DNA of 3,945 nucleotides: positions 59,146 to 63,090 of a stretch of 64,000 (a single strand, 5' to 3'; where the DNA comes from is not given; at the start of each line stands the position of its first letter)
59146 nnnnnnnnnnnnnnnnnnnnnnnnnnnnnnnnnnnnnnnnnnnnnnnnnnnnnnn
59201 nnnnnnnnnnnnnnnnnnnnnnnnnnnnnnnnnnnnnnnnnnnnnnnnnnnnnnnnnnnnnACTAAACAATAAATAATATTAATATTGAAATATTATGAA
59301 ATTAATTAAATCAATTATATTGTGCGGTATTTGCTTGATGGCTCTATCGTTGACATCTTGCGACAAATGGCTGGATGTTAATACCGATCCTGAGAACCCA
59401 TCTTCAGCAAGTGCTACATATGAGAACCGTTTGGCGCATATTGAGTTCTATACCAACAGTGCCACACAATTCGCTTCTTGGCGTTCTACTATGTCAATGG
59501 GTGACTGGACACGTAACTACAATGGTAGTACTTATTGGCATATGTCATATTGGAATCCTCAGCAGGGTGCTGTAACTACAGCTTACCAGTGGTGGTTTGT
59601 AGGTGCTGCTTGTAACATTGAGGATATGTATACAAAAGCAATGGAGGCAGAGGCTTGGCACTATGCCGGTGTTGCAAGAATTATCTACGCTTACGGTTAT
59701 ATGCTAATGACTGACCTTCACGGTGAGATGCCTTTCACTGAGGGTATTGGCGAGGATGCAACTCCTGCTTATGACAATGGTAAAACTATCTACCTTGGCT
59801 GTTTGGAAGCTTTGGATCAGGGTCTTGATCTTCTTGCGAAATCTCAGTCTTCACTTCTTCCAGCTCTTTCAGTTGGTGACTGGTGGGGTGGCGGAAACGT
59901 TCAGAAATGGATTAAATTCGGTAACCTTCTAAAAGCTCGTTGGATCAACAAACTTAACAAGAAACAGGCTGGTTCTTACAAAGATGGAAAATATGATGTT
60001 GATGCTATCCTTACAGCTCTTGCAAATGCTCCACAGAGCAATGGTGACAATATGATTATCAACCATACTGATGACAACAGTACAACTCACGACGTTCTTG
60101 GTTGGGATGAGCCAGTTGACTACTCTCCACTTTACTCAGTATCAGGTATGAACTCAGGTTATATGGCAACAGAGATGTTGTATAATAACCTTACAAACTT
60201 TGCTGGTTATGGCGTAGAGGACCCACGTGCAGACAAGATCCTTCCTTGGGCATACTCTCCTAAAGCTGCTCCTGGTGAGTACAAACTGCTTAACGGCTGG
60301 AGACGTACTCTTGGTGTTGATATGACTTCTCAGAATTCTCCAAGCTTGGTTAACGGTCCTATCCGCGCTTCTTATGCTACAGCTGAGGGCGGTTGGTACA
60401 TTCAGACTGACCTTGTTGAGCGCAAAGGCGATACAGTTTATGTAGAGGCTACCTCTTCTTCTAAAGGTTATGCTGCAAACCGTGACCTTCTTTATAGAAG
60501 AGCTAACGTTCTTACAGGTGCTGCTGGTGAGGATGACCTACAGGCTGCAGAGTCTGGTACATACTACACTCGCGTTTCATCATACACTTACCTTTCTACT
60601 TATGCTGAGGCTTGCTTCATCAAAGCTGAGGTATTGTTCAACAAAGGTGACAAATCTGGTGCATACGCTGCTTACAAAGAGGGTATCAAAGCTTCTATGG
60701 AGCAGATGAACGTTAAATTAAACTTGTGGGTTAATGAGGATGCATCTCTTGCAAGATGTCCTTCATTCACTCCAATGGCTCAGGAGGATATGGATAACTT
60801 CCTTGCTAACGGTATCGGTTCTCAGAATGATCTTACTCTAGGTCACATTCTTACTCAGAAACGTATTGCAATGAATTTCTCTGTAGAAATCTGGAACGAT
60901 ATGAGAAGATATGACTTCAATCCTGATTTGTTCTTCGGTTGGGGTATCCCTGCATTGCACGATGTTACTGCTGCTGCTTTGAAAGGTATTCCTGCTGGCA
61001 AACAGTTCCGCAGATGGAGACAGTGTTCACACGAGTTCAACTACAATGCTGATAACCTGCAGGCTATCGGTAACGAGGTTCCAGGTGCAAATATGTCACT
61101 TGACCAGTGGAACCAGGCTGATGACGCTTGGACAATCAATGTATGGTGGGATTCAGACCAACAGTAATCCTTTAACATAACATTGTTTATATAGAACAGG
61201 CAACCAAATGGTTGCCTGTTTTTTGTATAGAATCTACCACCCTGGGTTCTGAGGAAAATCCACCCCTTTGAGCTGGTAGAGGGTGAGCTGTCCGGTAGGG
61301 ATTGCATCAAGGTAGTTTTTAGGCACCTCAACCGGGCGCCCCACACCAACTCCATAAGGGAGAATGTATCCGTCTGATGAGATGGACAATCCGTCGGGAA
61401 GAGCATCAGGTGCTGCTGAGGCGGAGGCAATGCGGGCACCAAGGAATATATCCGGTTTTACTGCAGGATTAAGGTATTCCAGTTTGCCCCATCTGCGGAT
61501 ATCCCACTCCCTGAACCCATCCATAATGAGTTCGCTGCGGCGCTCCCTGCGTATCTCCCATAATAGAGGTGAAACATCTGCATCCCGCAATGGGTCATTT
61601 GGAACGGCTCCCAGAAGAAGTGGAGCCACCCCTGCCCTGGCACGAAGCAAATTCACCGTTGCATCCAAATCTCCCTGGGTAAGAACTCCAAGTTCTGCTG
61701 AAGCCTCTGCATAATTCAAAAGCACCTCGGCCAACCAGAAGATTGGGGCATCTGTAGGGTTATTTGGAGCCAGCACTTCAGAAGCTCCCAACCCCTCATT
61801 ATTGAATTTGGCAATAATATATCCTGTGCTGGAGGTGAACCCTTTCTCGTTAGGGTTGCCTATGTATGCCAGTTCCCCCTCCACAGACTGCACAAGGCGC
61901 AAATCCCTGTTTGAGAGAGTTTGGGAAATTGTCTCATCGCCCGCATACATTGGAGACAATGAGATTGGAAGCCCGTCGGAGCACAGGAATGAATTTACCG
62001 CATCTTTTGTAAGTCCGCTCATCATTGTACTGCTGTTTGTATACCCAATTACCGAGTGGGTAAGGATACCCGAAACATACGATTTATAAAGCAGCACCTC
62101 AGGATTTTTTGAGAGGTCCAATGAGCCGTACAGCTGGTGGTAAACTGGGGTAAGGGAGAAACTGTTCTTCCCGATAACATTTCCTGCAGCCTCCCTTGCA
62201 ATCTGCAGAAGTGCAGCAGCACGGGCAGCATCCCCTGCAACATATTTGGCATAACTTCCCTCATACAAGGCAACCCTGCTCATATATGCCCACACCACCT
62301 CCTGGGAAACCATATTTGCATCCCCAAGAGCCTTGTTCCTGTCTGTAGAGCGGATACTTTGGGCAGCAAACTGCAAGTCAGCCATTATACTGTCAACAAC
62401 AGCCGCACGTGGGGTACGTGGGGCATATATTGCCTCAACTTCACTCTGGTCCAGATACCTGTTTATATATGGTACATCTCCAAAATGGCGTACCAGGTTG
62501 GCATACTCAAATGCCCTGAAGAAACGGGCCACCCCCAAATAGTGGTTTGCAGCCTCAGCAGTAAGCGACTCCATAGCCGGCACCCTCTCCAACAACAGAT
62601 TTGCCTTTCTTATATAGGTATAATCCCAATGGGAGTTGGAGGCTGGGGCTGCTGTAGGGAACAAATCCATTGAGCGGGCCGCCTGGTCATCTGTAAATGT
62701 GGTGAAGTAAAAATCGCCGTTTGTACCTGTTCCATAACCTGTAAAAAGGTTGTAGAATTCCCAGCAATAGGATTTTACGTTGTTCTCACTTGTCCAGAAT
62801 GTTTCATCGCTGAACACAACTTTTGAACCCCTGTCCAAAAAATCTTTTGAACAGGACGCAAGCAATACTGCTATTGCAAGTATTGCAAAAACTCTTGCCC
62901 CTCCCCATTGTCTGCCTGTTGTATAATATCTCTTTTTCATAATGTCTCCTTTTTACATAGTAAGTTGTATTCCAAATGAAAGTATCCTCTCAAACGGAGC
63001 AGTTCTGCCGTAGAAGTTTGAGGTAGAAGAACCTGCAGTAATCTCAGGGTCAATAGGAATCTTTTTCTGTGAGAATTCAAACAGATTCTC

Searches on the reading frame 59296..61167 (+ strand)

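Call 7: search_protein_families(library=pfam, proteins=[window:59296-61167:+])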
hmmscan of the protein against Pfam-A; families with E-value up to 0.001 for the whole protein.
window:59296-61167:+ (623 aa): 2 families
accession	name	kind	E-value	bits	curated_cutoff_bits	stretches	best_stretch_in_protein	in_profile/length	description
PF12771.13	SusD-like_2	-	1.3e-31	110.3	27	2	82-331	46-271/415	Starch-binding associating with outer membrane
PF12741.13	SusD-like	-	7.9e-23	81.7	27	2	68-270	50-253/495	Susd and RagB outer membrane lipoprotein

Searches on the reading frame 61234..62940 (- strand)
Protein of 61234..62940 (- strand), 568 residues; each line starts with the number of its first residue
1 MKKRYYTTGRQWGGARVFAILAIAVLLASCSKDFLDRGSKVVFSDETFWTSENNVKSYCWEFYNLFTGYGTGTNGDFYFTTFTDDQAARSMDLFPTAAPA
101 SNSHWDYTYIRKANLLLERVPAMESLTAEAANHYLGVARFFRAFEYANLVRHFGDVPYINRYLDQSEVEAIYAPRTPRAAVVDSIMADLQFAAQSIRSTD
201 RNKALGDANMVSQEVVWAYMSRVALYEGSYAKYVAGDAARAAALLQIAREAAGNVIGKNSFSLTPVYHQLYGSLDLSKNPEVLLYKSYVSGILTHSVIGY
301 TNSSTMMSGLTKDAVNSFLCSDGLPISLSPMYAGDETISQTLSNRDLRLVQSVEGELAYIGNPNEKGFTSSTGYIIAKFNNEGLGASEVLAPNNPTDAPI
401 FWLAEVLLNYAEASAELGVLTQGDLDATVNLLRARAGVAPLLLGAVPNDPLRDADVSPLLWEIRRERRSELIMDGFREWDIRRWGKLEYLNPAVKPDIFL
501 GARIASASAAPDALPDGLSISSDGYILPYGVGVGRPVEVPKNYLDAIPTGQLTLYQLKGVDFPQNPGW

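Call 7: search_protein_families(library=pfam, proteins=[window:61234-62940:-])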
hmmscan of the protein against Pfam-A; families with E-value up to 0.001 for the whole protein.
window:61234-62940:- (568 aa): 3 families
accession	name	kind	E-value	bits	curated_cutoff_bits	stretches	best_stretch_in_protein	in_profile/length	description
PF07980.17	SusD_RagB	-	1.8e-26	93.9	23.1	1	308-487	43-237/297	SusD family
PF14322.12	SusD-like_3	-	2.7e-14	54.3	27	1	100-225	73-191/191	Starch-binding associating with outer membrane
PF12771.13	SusD-like_2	-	2.1e-06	27.3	27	1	92-202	48-155/415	Starch-binding associating with outer membrane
